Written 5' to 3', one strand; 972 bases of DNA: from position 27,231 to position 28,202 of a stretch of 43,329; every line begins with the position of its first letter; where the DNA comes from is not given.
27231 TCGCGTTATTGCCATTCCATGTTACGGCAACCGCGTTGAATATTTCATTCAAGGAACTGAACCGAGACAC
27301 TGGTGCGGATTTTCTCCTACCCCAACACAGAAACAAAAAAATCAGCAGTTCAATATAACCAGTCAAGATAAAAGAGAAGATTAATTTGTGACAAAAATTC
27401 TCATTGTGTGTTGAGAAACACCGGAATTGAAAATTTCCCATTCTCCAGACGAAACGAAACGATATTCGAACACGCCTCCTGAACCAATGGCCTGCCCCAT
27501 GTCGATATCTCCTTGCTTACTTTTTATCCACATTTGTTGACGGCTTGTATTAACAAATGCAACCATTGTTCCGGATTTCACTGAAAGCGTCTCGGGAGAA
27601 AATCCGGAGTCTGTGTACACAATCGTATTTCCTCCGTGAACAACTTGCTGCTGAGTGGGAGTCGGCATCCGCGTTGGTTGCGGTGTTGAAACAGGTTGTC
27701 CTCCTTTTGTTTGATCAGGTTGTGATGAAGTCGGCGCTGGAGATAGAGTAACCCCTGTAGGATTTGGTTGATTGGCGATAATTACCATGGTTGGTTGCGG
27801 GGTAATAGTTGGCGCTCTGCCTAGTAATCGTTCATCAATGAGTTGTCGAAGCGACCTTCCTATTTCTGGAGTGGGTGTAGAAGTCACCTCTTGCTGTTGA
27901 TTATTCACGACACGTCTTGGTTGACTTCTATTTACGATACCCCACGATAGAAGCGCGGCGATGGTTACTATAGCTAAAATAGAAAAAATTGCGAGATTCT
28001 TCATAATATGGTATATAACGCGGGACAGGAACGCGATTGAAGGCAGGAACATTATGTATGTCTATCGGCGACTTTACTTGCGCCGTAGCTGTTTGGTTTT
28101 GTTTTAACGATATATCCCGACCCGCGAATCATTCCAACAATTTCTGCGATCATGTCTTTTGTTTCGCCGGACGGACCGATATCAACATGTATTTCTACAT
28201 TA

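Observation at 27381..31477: Translationally coupled carotenoid cluster in an otherwise streamlined, CPR-like neighbourhood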

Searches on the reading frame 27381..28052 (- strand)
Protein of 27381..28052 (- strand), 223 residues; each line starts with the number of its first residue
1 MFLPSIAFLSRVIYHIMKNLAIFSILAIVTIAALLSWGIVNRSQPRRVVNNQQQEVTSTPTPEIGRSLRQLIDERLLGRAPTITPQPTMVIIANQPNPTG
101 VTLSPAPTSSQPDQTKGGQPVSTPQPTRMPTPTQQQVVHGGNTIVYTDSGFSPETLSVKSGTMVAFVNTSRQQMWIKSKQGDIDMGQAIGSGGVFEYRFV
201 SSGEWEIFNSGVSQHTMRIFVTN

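Call 3: search_protein_families(library=pfam, proteins=[window:27381-28052:-], max_evalue=0.01)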
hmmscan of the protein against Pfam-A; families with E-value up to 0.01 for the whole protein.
window:27381-28052:- (223 aa): 1 family
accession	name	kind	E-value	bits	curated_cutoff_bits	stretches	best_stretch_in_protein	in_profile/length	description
PF13473.12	Cupredoxin_1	-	0.0016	18.9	27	1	142-209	23-92/104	Cupredoxin-like domain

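Call 4: search_protein_families(library=ncbifam, proteins=[window:27381-28052:-], max_evalue=0.01)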
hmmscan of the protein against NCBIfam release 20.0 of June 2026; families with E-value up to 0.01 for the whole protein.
window:27381-28052:- (223 aa): 0 families

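Call 44: search_solved_structures(query=window:27381-28052:-, max_evalue=10)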
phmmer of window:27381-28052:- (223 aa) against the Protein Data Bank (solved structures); distinct sequences matched with E-value up to 10: 1.
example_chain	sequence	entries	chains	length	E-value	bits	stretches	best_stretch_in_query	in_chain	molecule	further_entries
4m2j_A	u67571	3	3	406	1.7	11.2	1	80-115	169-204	Aminotransferase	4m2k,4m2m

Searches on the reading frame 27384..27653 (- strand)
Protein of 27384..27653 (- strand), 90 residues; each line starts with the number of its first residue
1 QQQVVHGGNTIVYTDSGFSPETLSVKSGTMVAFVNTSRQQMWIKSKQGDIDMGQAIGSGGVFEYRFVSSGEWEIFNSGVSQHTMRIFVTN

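Call 62: predict_structure(protein=window:27384-27653:-)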
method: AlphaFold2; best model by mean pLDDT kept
length: 90 residues; sequences in the alignment: 1
mean_pLDDT: 48.7   pTM: 0.38
mean pLDDT of the five models: 48.7, 47.8, 43.2, 40.0, 38.6
residues with pLDDT >= 90: 0; 70-90: 0; 50-70: 36; < 50: 54
segments of 3 or more residues with pLDDT < 50: 1-3, 9-11, 15-29, 33-42, 44-51, 53-60
pLDDT, mean of each block of 10 residues (from residue 1): 48 48 46 45 45 44 57 56 50
secondary structure, 60 per line:
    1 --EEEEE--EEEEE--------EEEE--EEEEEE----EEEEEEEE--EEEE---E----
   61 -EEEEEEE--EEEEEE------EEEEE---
elements in order: E3-7 E10-14 E23-26 E29-34 E39-46 E49-52 E62-68 E71-76 E83-87
